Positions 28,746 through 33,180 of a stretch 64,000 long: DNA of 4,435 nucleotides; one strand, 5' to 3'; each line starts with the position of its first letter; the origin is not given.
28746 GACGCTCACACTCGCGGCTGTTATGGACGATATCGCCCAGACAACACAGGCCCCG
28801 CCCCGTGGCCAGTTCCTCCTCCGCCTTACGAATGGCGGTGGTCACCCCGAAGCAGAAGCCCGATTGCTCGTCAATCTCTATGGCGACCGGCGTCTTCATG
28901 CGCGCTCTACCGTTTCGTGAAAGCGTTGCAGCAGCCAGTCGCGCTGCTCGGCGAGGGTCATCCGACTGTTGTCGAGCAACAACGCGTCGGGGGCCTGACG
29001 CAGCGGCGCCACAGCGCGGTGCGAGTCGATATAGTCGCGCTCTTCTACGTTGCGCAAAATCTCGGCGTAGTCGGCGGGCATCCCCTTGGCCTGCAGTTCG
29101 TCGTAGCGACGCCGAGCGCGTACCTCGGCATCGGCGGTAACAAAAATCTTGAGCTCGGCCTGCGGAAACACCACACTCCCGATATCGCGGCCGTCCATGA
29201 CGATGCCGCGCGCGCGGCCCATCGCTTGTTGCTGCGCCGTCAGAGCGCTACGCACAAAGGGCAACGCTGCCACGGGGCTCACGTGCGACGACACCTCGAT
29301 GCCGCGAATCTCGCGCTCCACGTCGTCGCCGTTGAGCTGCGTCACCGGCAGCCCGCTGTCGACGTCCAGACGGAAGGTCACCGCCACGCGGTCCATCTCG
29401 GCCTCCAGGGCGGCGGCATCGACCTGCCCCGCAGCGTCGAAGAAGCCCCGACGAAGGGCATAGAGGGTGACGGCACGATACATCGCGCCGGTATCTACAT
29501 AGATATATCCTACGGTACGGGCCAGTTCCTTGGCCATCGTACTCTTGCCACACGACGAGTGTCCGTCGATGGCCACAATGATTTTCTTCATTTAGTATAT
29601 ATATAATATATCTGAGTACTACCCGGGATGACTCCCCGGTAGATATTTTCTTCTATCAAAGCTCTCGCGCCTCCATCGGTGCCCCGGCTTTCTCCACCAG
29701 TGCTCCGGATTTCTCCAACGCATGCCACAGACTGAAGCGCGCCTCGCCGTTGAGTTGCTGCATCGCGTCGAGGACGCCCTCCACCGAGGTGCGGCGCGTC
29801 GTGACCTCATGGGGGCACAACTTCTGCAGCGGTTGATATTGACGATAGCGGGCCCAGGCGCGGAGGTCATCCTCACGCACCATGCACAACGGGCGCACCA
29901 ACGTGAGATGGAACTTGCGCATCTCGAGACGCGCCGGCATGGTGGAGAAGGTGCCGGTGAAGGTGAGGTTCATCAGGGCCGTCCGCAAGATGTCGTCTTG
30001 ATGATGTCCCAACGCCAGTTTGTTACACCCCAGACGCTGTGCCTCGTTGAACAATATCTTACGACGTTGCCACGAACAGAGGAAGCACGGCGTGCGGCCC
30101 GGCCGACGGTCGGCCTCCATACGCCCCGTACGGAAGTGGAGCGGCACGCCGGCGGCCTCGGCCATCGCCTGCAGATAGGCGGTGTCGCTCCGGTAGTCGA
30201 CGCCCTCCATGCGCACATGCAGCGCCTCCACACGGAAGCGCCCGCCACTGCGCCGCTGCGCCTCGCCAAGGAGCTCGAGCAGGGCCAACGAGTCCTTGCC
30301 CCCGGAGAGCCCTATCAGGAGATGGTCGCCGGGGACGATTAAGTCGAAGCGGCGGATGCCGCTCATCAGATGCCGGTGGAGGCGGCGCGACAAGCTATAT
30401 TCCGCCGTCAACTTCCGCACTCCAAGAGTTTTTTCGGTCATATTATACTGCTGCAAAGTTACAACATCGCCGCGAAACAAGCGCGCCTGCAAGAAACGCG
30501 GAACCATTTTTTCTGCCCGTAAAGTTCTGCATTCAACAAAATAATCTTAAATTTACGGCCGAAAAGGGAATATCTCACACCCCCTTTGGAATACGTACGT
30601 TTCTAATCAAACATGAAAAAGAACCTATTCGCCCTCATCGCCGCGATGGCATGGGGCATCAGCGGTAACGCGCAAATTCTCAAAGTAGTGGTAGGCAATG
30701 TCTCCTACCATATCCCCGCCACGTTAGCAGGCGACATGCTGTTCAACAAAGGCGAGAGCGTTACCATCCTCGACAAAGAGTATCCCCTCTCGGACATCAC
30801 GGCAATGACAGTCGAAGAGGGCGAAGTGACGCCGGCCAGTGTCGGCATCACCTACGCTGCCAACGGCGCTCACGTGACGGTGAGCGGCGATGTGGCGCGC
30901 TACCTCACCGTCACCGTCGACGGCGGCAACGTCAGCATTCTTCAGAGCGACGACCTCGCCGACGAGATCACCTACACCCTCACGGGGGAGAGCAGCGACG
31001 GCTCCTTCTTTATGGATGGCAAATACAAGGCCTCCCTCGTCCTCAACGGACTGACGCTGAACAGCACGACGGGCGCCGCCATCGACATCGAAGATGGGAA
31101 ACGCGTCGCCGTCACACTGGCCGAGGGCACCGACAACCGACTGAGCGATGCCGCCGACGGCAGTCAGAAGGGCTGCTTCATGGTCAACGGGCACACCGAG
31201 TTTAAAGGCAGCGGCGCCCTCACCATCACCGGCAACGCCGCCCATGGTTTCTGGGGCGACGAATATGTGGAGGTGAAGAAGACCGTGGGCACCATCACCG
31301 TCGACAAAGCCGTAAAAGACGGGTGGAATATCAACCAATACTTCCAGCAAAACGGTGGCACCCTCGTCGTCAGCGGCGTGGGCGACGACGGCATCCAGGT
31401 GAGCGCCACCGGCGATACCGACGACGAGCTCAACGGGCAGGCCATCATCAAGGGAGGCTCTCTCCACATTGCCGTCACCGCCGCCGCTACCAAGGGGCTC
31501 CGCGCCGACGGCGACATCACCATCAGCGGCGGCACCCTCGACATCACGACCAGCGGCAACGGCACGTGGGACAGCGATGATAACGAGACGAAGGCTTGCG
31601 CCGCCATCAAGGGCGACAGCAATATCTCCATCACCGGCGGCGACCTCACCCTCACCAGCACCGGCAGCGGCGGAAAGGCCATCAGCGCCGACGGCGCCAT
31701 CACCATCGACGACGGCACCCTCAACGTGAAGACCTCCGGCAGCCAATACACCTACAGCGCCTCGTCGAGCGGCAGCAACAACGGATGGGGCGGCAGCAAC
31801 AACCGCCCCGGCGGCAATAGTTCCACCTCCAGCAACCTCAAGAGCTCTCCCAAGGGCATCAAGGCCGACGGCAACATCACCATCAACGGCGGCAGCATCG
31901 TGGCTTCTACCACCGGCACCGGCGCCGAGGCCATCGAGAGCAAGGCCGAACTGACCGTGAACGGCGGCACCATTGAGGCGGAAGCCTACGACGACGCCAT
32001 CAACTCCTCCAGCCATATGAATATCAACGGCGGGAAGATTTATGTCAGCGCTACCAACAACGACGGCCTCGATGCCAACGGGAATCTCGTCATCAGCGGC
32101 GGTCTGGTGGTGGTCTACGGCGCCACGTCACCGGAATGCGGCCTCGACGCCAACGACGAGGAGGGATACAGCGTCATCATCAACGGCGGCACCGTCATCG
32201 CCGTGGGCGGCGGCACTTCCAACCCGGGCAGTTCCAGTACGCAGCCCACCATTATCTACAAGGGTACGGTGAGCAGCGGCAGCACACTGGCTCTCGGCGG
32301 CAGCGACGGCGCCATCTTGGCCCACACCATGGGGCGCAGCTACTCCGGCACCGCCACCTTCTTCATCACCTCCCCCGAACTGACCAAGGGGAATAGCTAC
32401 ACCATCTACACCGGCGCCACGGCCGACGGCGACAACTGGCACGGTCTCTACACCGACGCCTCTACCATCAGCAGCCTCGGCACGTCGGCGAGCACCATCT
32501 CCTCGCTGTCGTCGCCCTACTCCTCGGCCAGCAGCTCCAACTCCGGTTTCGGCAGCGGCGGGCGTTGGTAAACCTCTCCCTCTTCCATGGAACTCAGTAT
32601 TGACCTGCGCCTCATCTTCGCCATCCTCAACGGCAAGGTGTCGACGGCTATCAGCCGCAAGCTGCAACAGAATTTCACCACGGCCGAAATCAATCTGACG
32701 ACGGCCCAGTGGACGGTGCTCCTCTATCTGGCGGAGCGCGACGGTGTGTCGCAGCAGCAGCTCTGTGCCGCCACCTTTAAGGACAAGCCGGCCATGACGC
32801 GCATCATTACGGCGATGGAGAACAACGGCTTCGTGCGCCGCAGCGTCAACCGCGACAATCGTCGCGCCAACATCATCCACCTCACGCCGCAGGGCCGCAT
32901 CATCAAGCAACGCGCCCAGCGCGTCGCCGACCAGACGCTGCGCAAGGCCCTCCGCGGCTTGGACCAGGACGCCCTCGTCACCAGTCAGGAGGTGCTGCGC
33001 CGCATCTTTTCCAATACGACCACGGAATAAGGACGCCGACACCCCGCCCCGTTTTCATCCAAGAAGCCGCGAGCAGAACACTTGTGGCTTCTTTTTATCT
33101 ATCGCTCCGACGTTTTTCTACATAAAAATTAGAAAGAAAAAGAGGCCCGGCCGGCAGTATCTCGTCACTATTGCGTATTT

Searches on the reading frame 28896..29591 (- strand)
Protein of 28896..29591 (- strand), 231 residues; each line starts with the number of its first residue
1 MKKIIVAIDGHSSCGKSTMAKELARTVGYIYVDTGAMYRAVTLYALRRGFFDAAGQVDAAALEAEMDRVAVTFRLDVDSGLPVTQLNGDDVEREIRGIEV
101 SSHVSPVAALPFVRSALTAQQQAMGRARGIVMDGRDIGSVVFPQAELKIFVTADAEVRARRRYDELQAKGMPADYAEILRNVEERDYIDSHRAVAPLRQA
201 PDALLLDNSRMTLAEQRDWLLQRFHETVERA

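Call 69: search_protein_families(library=pfam, proteins=[window:28896-29591:-])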
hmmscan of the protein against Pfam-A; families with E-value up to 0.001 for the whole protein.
window:28896-29591:- (231 aa): 3 families
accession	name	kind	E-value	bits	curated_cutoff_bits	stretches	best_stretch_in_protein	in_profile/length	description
PF02224.24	Cytidylate_kin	-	1.3e-63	214.9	26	1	6-224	1-209/211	Cytidylate kinase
PF13189.12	Cytidylate_kin2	-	2.5e-07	31.5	28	1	5-177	1-141/176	Cytidylate kinase-like family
PF13238.12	AAA_18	-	1.3e-05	26.1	29.4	1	6-164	1-110/128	AAA domain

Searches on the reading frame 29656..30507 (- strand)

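Call 69: search_protein_families(library=pfam, proteins=[window:29656-30507:-])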
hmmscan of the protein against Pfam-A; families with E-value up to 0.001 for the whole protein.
window:29656-30507:- (283 aa): 1 family
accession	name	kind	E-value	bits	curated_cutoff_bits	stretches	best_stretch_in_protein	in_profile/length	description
PF01171.26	ATP_bind_3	-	2.5e-14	53.9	27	1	63-223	2-160/182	PP-loop family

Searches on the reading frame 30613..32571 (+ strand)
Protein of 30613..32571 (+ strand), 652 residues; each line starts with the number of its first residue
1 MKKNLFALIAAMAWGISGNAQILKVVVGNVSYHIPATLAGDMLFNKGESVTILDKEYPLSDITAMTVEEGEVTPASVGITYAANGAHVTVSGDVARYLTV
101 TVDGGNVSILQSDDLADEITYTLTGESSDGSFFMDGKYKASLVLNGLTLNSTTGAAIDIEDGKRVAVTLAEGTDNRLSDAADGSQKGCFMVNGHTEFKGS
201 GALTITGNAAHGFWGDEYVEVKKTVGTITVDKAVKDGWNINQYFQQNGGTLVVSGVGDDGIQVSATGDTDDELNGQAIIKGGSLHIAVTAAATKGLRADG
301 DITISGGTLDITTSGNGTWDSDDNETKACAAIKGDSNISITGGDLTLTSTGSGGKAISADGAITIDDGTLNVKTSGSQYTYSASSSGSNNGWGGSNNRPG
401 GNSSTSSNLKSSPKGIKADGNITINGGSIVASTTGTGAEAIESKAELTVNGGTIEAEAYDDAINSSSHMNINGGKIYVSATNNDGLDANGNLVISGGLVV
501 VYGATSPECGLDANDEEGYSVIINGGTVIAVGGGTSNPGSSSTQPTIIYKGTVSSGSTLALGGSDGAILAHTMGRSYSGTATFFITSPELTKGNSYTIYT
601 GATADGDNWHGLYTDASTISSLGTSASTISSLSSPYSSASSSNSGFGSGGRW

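Call 41: search_protein_families(library=pfam, proteins=[window:30613-32571:+])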
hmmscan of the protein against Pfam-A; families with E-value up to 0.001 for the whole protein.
window:30613-32571:+ (652 aa): 1 family
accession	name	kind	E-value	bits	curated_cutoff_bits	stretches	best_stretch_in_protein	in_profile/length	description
PF14262.12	Cthe_2159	-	7.4e-56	189.8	25.8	3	117-375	9-259/262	Carbohydrate-binding domain-containing protein Cthe_2159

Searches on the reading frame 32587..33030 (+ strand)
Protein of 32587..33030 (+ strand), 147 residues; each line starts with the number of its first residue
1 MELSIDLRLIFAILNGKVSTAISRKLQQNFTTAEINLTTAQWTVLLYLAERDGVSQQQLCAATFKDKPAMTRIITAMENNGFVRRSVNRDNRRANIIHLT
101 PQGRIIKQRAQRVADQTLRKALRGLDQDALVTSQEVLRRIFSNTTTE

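Call 69: search_protein_families(library=pfam, proteins=[window:32587-33030:+])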
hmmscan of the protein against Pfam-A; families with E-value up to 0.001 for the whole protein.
window:32587-33030:+ (147 aa): 5 families
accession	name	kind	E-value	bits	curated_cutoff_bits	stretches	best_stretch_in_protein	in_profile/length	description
PF12802.13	MarR_2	-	3e-13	50.2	27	1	36-94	2-61/61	MarR family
PF01047.28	MarR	-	1.2e-11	44.7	24.6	1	37-93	1-57/59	MarR family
PF22381.2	Staph_reg_Sar_Rot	-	2.5e-05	24.7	27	1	32-108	7-83/85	Transcriptional regulator SarA/Rot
PF13412.12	HTH_24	-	0.0002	21.3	21.9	0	43-84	7-48/48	Winged helix-turn-helix DNA-binding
PF09339.16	HTH_IclR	-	0.0007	19.8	22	0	44-85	8-50/52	IclR helix-turn-helix domain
